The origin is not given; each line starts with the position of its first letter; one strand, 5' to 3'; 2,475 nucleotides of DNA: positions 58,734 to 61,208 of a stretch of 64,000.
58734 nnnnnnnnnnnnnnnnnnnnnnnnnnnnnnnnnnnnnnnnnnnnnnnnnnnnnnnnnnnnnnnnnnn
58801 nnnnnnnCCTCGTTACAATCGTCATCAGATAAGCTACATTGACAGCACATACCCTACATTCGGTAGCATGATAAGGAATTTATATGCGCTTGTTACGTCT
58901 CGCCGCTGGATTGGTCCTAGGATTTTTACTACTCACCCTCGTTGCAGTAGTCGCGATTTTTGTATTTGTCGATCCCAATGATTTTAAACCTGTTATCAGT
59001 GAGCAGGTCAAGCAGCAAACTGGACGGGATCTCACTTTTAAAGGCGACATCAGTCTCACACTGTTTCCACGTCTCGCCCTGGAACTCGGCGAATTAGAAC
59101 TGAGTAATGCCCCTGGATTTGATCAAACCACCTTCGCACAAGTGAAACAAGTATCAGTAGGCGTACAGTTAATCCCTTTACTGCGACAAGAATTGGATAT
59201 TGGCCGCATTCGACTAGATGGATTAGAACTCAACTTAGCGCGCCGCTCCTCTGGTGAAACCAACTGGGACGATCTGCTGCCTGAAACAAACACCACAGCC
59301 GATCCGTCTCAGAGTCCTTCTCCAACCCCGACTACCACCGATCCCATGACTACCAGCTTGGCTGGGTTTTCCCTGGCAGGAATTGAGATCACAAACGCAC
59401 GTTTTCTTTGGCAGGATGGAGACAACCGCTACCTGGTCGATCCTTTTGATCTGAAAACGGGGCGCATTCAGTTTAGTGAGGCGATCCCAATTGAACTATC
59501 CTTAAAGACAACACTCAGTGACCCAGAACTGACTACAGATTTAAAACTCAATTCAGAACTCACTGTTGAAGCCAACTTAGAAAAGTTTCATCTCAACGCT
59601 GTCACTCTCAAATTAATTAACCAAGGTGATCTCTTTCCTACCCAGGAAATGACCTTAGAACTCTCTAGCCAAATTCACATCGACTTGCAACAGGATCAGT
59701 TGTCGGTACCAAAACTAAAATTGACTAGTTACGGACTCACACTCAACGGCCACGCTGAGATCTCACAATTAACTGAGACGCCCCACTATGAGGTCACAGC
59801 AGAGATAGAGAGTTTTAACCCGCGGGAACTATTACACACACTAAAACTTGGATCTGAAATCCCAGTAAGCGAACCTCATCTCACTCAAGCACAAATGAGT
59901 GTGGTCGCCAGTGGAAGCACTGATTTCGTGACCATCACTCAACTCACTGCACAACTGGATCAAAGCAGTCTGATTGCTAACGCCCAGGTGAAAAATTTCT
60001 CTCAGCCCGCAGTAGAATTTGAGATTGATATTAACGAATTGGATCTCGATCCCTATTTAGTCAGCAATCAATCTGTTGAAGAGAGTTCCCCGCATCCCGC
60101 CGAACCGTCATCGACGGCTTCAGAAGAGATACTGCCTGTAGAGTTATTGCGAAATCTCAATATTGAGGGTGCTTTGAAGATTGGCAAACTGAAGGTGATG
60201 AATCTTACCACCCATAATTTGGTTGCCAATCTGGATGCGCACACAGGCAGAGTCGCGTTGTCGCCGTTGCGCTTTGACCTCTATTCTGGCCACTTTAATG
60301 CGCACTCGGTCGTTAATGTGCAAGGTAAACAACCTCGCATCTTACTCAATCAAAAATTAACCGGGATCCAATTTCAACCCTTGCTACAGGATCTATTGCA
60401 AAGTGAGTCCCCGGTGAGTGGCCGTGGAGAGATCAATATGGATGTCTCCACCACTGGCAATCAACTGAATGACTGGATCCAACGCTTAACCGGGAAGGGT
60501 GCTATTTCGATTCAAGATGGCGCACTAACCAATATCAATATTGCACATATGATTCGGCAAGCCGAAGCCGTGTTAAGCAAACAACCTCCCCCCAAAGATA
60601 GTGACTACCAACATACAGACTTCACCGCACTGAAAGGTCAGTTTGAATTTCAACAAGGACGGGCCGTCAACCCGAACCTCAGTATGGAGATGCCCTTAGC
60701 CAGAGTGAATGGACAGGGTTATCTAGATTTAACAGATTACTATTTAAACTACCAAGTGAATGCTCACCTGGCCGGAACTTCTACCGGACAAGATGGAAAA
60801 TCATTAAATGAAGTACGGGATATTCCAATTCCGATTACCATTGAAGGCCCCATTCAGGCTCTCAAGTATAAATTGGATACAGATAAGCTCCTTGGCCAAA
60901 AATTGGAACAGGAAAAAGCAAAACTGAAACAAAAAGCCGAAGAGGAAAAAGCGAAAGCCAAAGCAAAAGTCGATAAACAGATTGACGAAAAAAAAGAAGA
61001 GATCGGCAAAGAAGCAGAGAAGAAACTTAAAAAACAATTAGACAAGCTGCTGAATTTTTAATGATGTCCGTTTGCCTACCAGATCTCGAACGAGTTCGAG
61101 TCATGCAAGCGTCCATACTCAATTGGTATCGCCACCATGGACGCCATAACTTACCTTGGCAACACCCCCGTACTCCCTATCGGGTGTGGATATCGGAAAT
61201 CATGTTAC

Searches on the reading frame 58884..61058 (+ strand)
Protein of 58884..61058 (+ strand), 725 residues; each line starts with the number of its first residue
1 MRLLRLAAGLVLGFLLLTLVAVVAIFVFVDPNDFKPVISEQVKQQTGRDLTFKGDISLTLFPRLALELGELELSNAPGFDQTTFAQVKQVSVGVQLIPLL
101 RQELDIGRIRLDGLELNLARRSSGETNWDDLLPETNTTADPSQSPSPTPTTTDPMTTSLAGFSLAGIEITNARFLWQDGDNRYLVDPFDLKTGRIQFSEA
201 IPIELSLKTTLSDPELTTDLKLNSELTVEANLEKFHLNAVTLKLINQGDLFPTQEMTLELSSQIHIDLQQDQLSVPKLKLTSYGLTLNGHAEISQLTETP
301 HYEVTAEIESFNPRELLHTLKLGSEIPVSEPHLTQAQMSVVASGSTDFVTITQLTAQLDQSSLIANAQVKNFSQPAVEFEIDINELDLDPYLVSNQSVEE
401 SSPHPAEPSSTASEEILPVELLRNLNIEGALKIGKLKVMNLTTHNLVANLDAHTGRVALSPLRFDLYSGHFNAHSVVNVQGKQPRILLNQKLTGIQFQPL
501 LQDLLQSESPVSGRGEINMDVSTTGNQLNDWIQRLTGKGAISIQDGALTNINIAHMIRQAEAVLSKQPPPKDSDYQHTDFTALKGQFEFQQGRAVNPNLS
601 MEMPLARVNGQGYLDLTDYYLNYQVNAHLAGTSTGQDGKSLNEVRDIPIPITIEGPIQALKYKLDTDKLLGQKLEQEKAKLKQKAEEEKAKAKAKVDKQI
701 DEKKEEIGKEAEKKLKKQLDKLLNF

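Call 49: search_protein_families(library=pfam, proteins=[L094:11052-11516:+, L094:12071-12412:+, L094:12492-13451:+, L091:3329-4735:+], max_evalue=0.01)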
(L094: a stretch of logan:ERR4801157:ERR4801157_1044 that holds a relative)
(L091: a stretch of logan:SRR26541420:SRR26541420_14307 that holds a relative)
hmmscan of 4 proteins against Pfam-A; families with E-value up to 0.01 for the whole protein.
L094:11052-11516:+ (154 aa): 0 families

L094:12071-12412:+ (113 aa): 1 family
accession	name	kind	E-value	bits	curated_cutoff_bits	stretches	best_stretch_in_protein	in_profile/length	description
PF04932.20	Wzy_C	-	0.00038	20.7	31.7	1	14-37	126-149/149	O-Antigen ligase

L094:12492-13451:+ (319 aa): 0 families

L091:3329-4735:+ (468 aa): 0 families
